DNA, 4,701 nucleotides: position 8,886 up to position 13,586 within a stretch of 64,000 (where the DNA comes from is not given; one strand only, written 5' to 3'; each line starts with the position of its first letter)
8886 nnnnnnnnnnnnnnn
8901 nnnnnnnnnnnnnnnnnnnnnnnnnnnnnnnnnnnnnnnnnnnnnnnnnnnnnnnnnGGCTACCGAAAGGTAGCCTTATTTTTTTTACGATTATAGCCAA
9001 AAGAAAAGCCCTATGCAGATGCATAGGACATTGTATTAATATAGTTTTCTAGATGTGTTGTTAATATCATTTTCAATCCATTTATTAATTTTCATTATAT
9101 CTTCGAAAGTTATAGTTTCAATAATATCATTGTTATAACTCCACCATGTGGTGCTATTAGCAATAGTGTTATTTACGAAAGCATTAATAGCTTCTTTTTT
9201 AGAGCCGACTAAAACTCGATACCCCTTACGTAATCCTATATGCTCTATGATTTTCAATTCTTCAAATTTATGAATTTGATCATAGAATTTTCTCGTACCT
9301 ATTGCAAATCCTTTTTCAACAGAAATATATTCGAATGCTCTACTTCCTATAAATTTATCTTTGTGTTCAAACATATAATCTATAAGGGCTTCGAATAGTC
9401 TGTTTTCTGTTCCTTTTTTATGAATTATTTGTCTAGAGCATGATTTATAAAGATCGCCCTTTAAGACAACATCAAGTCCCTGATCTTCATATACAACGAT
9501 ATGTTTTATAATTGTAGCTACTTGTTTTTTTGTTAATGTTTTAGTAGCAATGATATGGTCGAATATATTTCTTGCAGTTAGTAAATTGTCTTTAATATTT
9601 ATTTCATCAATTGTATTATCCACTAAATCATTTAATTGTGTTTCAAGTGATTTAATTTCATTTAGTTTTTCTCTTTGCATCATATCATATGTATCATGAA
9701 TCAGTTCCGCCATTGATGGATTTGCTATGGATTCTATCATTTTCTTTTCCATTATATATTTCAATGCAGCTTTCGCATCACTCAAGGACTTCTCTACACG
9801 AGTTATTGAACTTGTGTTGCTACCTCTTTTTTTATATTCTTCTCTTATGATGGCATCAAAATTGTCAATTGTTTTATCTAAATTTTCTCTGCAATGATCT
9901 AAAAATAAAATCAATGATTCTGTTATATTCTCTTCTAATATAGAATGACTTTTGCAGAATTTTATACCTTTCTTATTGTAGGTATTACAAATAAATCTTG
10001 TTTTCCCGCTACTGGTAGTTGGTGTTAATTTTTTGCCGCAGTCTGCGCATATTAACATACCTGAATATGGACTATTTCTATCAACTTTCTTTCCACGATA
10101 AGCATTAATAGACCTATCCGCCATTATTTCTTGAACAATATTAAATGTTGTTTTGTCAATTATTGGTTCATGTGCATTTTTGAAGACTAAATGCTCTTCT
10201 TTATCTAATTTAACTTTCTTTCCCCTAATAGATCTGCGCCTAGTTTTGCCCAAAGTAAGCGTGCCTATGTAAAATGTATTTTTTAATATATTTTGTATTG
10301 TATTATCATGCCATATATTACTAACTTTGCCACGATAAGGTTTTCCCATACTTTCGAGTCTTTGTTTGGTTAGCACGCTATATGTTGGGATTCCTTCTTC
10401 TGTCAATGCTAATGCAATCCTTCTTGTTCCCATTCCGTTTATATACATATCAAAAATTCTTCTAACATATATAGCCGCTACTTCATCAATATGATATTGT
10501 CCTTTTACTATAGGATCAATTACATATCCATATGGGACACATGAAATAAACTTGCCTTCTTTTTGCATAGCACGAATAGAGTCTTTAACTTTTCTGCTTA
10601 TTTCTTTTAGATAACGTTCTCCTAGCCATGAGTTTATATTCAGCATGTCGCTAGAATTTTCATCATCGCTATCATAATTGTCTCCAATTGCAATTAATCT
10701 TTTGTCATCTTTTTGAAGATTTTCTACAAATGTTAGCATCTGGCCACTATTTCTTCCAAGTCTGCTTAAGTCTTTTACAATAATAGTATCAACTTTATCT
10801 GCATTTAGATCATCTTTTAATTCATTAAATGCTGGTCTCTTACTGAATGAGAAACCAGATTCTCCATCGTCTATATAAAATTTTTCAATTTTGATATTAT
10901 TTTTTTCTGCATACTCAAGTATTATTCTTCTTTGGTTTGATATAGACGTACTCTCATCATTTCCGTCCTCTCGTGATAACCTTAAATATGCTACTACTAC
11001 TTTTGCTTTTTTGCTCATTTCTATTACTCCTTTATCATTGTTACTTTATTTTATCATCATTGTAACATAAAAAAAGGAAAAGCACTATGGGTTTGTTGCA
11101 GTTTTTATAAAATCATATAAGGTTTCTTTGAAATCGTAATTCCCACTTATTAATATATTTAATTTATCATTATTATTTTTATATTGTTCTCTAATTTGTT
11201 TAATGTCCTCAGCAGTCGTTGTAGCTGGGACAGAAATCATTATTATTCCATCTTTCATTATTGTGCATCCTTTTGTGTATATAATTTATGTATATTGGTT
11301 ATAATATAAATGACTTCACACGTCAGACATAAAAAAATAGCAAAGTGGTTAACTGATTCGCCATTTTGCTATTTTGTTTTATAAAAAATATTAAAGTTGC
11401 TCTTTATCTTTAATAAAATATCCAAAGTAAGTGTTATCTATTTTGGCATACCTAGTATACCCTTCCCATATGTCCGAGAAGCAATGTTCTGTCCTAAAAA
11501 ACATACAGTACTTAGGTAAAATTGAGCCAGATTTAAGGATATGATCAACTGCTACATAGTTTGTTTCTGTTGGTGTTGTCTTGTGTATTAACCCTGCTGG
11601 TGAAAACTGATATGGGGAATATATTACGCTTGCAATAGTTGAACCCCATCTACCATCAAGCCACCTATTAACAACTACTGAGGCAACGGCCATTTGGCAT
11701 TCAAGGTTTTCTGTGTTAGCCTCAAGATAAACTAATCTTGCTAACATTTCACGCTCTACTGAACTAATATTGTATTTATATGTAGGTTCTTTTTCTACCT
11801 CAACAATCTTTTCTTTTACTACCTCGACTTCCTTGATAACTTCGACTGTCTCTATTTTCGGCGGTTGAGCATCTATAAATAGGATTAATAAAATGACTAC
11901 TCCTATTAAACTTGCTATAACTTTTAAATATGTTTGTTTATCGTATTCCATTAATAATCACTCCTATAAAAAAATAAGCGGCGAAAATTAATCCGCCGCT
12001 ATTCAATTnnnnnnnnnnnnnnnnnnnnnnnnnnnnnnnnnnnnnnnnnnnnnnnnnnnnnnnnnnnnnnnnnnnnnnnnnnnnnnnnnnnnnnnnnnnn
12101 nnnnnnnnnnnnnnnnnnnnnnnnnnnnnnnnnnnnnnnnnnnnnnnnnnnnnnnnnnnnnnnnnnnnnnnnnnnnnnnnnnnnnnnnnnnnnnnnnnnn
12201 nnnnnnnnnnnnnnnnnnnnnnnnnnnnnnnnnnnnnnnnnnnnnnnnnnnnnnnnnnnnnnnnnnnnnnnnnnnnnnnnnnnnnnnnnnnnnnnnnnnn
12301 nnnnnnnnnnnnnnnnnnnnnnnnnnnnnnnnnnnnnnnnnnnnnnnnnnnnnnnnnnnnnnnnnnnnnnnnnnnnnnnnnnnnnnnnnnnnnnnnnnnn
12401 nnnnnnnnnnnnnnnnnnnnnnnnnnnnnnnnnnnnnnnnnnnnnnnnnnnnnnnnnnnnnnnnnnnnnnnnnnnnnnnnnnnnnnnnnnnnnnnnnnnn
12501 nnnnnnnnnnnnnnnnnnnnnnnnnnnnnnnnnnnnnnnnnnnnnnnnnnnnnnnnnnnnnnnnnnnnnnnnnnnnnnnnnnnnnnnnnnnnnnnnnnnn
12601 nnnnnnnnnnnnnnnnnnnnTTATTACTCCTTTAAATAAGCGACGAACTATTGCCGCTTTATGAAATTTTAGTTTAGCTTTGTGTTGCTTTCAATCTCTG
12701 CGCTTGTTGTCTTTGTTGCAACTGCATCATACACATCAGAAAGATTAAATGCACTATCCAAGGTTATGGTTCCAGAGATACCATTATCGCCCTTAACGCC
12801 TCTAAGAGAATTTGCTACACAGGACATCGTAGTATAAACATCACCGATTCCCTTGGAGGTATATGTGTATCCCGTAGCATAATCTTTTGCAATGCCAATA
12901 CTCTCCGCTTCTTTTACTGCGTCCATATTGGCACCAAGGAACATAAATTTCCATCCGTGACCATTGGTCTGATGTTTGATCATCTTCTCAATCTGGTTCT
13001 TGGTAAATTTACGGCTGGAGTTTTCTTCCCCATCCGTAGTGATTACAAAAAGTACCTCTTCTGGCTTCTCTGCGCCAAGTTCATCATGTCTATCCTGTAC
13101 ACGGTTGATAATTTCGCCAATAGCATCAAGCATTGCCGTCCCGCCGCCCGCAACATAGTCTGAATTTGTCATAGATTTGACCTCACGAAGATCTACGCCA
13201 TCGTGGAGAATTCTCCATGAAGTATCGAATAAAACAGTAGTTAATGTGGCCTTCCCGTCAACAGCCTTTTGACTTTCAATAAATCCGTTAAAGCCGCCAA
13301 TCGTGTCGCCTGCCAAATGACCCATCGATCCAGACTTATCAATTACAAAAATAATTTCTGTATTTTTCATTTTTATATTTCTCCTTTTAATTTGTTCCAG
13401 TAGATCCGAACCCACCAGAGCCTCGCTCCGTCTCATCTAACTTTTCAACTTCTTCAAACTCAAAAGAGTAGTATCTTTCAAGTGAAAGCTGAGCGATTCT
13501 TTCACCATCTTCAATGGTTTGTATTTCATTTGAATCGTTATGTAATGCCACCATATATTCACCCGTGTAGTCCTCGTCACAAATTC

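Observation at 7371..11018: Tubulin/FtsZ-like TubZ/PhuZ homologue with a TubR-like wHTH, a divergent RHH gene, an iteron-like intergenic region and a flanking large serine recombinase: plasmid-style segregation/resolution module in a phage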

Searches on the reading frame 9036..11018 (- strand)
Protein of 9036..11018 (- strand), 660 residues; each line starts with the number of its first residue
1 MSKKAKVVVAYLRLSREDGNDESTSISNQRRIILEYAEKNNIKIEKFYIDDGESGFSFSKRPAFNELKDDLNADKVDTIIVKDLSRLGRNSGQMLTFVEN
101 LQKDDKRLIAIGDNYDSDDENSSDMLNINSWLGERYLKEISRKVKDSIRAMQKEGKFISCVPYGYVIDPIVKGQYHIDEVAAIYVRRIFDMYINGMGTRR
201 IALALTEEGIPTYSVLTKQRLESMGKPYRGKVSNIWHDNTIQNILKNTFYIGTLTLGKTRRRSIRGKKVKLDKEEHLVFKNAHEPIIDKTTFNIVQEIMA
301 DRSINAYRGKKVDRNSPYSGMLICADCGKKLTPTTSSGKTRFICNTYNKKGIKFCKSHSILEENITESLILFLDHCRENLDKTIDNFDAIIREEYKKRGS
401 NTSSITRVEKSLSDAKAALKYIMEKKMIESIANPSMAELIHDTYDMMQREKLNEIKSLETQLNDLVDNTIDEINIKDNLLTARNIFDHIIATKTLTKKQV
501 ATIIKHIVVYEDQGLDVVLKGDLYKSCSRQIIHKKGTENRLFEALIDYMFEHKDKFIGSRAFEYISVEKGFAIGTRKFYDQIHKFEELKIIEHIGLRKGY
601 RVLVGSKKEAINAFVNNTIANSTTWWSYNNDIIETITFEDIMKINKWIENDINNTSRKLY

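Call 3: search_protein_families(library=pfam, proteins=[window:9036-11018:-], max_evalue=1)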
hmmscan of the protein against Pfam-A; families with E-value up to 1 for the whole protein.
window:9036-11018:- (660 aa): 6 families
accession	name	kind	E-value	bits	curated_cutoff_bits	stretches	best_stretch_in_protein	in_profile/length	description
PF00239.26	Resolvase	-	3.6e-28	98.9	23.3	1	8-156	1-144/145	Resolvase, N terminal domain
PF07508.19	Recombinase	-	3.9e-24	85.3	21.1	1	182-302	4-102/102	Recombinase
PF13408.12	Zn_ribbon_recom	-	1.5e-11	44.9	25.3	1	317-367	1-51/58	Recombinase zinc beta ribbon domain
PF13643.11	DUF4145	-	0.015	15.8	23.1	1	445-506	24-86/88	Domain of unknown function (DUF4145)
PF11101.13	DUF2884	-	0.1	12.7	30.6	1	375-467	93-181/228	Protein of unknown function (DUF2884)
PF13847.12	Methyltransf_31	-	0.67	10.1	27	0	54-111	54-110/145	Methyltransferase domain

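Call 4: search_protein_families(library=phrogs, proteins=[window:9036-11018:-], max_evalue=0.01)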
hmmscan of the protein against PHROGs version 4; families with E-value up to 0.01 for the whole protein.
window:9036-11018:- (660 aa): 3 families
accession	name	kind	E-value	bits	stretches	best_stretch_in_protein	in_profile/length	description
phrog_95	-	integration and excision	1.6e-101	341.9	1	2-528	84-569/651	integrase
phrog_125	-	DNA, RNA and nucleotide metabolism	2e-33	117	1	3-303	17-252/254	DNA invertase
phrog_7701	-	DNA, RNA and nucleotide metabolism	1.4e-06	29.7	1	159-212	2-49/137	DNA invertase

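Call 55: find_encoding_contigs(protein=window:9036-11018:-, flank=6000, max_places=10)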
Protein window:9036-11018:- (660 aa): 13 contigs read that carry it; 7 places shown.
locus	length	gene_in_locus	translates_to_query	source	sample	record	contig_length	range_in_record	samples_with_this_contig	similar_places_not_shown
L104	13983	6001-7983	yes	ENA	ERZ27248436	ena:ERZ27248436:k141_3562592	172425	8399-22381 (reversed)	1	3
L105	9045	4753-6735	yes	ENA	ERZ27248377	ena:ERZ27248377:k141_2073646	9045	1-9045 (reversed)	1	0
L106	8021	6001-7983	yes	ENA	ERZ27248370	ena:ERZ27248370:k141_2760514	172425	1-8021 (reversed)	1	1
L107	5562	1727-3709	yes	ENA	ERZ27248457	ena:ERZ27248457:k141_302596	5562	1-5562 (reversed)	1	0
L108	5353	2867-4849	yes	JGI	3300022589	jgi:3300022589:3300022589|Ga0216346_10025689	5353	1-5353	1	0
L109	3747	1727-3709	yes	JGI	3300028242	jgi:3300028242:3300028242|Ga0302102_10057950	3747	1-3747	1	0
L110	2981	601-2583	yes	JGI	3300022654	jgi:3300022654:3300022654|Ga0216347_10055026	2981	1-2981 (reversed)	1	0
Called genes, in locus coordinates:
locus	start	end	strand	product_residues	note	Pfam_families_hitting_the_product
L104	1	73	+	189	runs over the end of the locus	PF06941:NT5C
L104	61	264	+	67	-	-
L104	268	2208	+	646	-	PF13597:NRDD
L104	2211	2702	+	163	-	PF13353:Fer4_12 (weak)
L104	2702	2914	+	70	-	-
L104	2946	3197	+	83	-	-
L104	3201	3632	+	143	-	PF22769:DCD (weak), PF00692:dUTPase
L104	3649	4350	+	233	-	-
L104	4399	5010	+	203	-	-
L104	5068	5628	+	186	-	PF07486:Hydrolase_2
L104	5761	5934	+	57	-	-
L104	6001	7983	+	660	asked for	PF00239:Resolvase, PF07508:Recombinase, PF13408:Zn_ribbon_recom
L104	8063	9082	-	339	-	PF00091:Tubulin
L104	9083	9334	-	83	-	-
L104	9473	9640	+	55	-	PF07878:RHH_5 (weak)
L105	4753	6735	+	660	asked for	PF00239:Resolvase, PF07508:Recombinase, PF13408:Zn_ribbon_recom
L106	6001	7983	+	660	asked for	PF00239:Resolvase, PF07508:Recombinase, PF13408:Zn_ribbon_recom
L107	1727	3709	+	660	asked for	PF00239:Resolvase, PF07508:Recombinase, PF13408:Zn_ribbon_recom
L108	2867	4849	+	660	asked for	PF00239:Resolvase, PF07508:Recombinase, PF13408:Zn_ribbon_recom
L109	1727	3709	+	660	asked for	PF00239:Resolvase, PF07508:Recombinase, PF13408:Zn_ribbon_recom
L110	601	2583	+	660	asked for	PF00239:Resolvase, PF07508:Recombinase, PF13408:Zn_ribbon_recom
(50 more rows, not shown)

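Call 57: search_dna_similar(query=window:9036-11018:-, collection=phages, mode=protein, max_rows=15)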
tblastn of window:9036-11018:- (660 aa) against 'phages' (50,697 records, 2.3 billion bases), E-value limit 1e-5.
Records with a match: 630; places in all: 782; records where one place covers at least 80% of the query: 1.
Best place of each record, by identity: <60% 630.
By first word of the organism name: Streptococcus 158; Bacteriophage 83; Bacillus 59; Arthrobacter 44; Mycobacterium 42; Staphylococcus 34; Paenibacillus 25; Clostridium 19; Enterococcus 14; Mycolicibacterium 12; and 55 more.
By host as written in the record: - 114; Arthrobacter globiformis B-2979 29; Mycobacterium smegmatis mc2 155 23; Bacillus anthracis 16; Enterococcus faecalis 14; Mycolicibacterium aichiense 12; Streptococcus suis 11; Paenibacillus larvae 10; and 253 more.
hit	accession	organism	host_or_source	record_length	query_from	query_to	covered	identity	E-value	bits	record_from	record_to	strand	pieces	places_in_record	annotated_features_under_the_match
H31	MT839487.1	Bacteriophage sp.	human fecal samples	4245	8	523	78%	32.1%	1e-69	252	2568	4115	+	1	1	record has no annotation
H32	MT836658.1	Bacteriophage sp.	human fecal samples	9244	7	513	77%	31.8%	2e-66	243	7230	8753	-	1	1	record has no annotation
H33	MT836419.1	Bacteriophage sp.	human fecal samples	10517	6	513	77%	31.1%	1e-40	193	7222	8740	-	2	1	record has no annotation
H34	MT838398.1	Bacteriophage sp.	human fecal samples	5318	2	511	77%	30.3%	4e-47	185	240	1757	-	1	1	record has no annotation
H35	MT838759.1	Bacteriophage sp.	human fecal samples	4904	11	520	77%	29.5%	3e-41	167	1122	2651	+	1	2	record has no annotation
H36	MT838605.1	Bacteriophage sp.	human fecal samples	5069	1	520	79%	28.9%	3e-34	222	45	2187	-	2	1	record has no annotation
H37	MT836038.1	Bacteriophage sp.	human fecal samples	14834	11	536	80%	27.8%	6e-43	172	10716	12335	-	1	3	record has no annotation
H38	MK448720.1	Streptococcus phage Javan261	Streptococcus ictaluri 707-05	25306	2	520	79%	27.8%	1e-25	193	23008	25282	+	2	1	site-specific recombinase (x2)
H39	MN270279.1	Streptococcus phage phi-SsuZKB4_rum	Streptococcus suis ZKB4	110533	6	509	76%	28.5%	1e-25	119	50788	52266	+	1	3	site-specific recombinase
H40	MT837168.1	Bacteriophage sp.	human fecal samples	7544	11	520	77%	28.0%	1e-36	153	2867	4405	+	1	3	record has no annotation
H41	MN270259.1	Streptococcus phage phi-SgaBSJ31_rum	Streptococcus gallolyticus BSJ31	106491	3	509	77%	27.8%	4e-26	120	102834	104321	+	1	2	site-specific recombinase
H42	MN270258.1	Streptococcus phage phi-SgaBSJ27_rum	Streptococcus gallolyticus BSJ27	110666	3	509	77%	27.8%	5e-26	120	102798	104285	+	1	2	site-specific recombinase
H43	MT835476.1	Bacteriophage sp.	human fecal samples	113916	7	457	68%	30.5%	1e-40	166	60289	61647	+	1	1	record has no annotation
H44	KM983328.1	Clostridium phage phiCT453B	Clostridium tetani ATCC 453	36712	8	521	78%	26.6%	8e-19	97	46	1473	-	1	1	serine recombinase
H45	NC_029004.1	Clostridium phage phiCT453B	Clostridium tetani ATCC 453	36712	8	521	78%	26.6%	8e-19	97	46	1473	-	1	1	integrase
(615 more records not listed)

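Call 72: search_solved_structures(query=window:9036-11018:-, max_evalue=0.00001)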
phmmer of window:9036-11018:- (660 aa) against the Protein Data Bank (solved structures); distinct sequences matched with E-value up to 0.00001: 6.
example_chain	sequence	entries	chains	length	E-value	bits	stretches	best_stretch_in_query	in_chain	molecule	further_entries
9dxh_A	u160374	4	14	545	9.4e-22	80.4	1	8-509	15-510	Resolvase homolog YokA | Site-specific recombinase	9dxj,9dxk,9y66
9dxd_A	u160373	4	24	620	1.5e-21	79.8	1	8-509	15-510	Resolvase homolog YokA,SPbeta prophage-derived uncharacterized protein YotN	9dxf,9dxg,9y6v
2mhc_A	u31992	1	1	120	5e-18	68.1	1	2-118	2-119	TnpX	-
3guv_A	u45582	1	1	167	1.7e-08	36.7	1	3-156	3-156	Site-specific recombinase, resolvase family protein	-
3bvp_A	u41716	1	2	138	5.9e-08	34.9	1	5-134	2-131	TP901-1 Integrase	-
3g13_A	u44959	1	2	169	3.3e-07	32.4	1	7-159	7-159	Putative conjugative transposon recombinase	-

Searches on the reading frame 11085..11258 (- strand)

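Call 54: search_protein_families(library=pfam, proteins=[window:11085-11258:-], max_evalue=0.01)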
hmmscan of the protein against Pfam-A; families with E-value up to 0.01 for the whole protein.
window:11085-11258:- (57 aa): 1 family
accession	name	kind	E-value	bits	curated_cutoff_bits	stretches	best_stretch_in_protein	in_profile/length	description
PF02310.24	B12-binding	-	0.01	16.1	32.1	0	5-40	54-89/121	B12 binding domain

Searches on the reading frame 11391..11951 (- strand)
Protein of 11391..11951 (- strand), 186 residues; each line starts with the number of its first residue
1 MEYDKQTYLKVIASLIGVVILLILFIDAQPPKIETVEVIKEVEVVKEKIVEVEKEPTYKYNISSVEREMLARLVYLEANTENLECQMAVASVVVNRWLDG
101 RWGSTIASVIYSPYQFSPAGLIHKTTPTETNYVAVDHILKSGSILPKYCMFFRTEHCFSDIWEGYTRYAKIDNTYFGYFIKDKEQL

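Call 54: search_protein_families(library=pfam, proteins=[window:11391-11951:-], max_evalue=0.01)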
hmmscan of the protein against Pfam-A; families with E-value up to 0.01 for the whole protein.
window:11391-11951:- (186 aa): 1 family
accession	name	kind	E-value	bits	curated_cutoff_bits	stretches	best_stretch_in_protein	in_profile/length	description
PF07486.17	Hydrolase_2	-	3.6e-14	53.6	27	1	81-176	2-99/100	Cell Wall Hydrolase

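Call 84: find_encoding_contigs(protein=window:11391-11951:-, flank=5000, max_places=10)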
Protein window:11391-11951:- (186 aa): 24 contigs read that carry it; 3 places shown.
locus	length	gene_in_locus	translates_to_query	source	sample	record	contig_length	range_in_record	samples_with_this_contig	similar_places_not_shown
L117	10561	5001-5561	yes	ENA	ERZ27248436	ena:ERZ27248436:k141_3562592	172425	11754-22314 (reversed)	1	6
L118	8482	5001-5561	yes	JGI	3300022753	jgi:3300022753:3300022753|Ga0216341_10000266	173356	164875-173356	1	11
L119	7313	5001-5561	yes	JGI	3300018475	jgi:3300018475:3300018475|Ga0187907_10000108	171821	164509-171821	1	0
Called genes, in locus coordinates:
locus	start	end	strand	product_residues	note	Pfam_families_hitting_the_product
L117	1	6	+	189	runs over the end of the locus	PF06941:NT5C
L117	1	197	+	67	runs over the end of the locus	-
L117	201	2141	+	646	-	PF13597:NRDD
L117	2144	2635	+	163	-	PF13353:Fer4_12 (weak)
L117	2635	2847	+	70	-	-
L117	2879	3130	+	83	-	-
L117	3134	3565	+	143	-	PF22769:DCD (weak), PF00692:dUTPase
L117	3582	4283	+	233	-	-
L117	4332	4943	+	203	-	-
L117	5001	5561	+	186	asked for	PF07486:Hydrolase_2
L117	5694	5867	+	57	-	-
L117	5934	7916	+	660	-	PF00239:Resolvase, PF07508:Recombinase, PF13408:Zn_ribbon_recom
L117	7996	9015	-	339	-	PF00091:Tubulin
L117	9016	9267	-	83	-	-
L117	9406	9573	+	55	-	PF07878:RHH_5 (weak)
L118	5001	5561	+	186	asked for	PF07486:Hydrolase_2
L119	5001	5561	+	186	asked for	PF07486:Hydrolase_2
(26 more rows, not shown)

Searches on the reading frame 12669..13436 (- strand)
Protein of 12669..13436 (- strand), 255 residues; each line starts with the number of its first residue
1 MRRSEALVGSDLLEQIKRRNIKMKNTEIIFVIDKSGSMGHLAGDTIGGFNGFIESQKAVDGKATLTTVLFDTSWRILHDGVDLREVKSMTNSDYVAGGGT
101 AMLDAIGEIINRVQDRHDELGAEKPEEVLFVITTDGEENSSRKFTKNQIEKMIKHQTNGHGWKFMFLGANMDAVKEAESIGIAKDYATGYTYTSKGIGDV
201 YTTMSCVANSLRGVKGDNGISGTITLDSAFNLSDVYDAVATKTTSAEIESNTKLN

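Call 54: search_protein_families(library=pfam, proteins=[window:12669-13436:-], max_evalue=0.01)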
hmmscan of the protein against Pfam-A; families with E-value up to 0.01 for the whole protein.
window:12669-13436:- (255 aa): 3 families
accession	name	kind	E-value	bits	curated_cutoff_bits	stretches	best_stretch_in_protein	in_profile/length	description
PF10138.15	vWA-TerF-like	-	0.00018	22.2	29.4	1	27-170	3-144/200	vWA found in TerF C terminus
PF00092.34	VWA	-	0.00024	21.8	23.8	1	28-185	2-155/174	von Willebrand factor type A domain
PF05762.20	VWA_CoxE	-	0.0027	17.6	26.4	1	13-152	43-175/222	VWA domain containing CoxE-like protein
